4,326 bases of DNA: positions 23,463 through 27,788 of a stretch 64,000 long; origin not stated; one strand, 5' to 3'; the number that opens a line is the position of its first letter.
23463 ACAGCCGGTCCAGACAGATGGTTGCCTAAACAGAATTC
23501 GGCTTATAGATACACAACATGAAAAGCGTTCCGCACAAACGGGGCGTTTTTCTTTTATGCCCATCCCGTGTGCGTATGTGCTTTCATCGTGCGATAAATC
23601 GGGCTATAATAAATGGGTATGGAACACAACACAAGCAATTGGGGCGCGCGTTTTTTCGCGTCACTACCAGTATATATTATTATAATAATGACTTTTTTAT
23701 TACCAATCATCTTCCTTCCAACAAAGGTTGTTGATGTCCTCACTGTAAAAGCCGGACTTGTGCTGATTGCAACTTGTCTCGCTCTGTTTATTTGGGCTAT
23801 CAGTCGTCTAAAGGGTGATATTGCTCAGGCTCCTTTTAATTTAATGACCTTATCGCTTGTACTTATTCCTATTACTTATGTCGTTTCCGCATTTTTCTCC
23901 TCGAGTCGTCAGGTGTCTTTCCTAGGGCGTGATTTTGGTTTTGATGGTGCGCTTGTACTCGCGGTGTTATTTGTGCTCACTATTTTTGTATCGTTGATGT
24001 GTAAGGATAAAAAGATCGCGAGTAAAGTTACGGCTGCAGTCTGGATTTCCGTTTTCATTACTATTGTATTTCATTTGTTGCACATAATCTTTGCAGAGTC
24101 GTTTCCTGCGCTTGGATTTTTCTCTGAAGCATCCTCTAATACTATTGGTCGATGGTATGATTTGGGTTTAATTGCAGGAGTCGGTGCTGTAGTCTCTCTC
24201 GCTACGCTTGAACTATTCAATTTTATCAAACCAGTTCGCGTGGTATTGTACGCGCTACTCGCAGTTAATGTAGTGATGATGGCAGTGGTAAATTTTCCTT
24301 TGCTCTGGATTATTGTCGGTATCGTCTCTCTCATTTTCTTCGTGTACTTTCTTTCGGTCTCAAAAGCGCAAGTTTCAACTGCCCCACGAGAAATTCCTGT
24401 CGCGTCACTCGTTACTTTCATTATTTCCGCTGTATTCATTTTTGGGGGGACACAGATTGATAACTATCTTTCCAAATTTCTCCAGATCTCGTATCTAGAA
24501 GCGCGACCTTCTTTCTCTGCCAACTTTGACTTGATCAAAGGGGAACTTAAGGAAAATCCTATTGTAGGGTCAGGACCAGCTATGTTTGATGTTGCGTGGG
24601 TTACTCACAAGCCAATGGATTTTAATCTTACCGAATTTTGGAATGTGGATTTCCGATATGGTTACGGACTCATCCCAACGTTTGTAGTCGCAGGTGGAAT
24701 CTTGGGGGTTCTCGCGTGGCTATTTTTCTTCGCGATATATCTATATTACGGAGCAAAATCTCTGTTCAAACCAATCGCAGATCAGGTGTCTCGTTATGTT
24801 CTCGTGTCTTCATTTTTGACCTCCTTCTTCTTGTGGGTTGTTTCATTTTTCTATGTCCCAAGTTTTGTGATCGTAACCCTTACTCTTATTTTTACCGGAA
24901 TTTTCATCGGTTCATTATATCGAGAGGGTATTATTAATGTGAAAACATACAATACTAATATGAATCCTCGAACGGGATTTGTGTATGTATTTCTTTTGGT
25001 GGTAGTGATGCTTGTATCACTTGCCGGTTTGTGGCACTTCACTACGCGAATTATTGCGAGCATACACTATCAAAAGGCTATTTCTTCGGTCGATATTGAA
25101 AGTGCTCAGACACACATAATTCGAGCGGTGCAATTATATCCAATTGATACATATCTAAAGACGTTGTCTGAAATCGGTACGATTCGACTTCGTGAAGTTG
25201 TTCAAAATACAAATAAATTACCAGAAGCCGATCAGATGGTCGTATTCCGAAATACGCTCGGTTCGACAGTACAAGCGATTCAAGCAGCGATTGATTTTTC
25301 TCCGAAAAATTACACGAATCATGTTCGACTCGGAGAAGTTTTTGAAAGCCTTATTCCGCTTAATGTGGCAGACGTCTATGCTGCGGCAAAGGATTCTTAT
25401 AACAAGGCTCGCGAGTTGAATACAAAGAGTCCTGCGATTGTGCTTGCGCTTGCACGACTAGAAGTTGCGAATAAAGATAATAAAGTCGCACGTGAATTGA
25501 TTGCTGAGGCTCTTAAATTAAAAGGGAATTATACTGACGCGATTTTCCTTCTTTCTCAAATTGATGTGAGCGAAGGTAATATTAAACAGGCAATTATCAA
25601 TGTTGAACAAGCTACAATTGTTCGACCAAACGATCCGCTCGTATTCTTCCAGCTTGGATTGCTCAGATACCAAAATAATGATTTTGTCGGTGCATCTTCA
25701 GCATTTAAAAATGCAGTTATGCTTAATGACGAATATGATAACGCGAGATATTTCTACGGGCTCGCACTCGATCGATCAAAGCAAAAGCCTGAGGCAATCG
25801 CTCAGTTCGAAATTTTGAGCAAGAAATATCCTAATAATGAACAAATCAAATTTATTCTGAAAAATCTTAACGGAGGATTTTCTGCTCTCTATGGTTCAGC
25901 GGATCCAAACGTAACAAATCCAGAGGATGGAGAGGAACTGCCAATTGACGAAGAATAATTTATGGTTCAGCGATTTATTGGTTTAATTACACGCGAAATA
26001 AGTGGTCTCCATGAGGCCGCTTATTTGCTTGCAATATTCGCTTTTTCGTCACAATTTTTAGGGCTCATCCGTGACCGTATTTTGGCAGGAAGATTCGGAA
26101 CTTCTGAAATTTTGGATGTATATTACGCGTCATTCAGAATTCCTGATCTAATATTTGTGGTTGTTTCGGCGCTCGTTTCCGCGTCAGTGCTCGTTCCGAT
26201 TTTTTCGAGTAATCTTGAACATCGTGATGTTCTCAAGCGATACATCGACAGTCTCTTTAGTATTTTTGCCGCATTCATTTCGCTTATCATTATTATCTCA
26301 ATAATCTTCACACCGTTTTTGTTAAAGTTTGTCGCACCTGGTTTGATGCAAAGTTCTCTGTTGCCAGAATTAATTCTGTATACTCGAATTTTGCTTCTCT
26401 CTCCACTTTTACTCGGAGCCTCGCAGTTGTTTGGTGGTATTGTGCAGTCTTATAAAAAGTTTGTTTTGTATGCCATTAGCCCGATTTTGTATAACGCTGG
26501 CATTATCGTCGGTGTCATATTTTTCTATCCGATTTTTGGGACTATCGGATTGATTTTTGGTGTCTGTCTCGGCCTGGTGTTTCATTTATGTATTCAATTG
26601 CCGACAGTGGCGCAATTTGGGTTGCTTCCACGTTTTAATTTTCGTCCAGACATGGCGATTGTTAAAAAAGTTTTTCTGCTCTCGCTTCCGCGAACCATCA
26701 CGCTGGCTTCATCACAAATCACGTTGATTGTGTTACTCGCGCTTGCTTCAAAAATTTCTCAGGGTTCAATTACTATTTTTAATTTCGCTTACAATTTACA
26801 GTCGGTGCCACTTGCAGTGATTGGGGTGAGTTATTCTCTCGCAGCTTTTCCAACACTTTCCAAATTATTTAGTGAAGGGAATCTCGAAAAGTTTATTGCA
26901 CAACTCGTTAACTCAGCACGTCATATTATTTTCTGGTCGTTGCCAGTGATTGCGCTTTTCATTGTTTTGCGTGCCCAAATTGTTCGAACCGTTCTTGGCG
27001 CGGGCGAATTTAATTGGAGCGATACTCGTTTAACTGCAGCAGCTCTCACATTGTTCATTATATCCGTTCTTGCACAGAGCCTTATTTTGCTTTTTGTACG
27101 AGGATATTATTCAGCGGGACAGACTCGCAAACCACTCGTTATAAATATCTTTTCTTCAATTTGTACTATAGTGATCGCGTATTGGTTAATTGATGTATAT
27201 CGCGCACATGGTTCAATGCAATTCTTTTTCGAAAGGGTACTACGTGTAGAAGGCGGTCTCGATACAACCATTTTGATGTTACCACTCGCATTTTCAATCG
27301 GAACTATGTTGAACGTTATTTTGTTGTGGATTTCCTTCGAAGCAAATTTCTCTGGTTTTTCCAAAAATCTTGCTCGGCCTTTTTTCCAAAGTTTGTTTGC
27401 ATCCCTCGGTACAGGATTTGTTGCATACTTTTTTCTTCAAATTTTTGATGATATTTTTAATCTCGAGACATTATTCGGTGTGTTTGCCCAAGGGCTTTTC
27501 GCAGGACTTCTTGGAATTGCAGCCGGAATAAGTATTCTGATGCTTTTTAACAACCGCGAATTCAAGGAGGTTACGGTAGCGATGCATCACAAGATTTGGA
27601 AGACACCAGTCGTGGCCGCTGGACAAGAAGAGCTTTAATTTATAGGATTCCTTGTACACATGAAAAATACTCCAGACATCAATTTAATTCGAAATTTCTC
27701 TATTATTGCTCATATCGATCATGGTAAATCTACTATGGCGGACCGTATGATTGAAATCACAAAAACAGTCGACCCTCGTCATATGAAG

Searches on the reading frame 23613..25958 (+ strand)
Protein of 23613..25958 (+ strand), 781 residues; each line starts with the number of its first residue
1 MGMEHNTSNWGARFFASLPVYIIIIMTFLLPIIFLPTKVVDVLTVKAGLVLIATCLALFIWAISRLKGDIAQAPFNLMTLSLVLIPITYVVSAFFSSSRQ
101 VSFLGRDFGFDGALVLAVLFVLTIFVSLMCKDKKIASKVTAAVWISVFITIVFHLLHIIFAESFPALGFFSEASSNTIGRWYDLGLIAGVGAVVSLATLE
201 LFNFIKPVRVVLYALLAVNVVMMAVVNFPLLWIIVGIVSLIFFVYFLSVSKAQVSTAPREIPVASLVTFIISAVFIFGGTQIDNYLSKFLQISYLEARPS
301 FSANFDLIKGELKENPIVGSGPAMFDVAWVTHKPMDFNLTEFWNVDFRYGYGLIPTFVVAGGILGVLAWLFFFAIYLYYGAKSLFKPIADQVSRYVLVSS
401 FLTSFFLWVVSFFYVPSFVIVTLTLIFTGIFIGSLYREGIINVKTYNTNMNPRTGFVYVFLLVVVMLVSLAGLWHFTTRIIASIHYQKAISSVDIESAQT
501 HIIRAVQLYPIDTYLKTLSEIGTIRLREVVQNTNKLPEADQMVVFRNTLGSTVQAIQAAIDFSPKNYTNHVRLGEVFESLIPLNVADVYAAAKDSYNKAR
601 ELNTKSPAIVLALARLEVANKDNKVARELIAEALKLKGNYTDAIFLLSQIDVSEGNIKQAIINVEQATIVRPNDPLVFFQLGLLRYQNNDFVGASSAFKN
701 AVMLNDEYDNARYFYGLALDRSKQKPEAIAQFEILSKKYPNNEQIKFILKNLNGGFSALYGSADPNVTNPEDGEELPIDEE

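Call 7: search_protein_families(library=pfam, proteins=[window:23613-25958:+], max_evalue=0.00001)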
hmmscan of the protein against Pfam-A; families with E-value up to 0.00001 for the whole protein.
window:23613-25958:+ (781 aa): 5 families
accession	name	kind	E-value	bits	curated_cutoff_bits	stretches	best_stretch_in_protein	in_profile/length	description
PF14559.12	TPR_19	-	2.4e-12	47.4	25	0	687-745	3-61/68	Tetratricopeptide repeat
PF13428.12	TPR_14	-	5.3e-08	33.2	23.5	0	607-649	1-43/44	Tetratricopeptide repeat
PF23914.1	TPR_CcmH_CycH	-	6.2e-08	33.1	42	0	589-666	66-146/158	Cytochrome c-type biogenesis protein H TPR domain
PF07719.23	TPR_2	-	3.6e-07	30.3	27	0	676-707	2-33/34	Tetratricopeptide repeat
PF13432.12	TPR_16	-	1.3e-06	29.2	32.7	0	680-742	2-64/65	Tetratricopeptide repeat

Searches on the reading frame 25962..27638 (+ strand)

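Call 7: search_protein_families(library=pfam, proteins=[window:25962-27638:+], max_evalue=0.00001)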
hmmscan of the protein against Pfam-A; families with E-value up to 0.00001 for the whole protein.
window:25962-27638:+ (558 aa): 2 families
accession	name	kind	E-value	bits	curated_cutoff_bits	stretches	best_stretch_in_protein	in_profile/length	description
PF03023.19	MurJ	-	3.3e-58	197.8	27.4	1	42-496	2-437/451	Lipid II flippase MurJ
PF01943.22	Polysacc_synt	-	4.2e-08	33.4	28.2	1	99-303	75-274/274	Polysaccharide biosynthesis protein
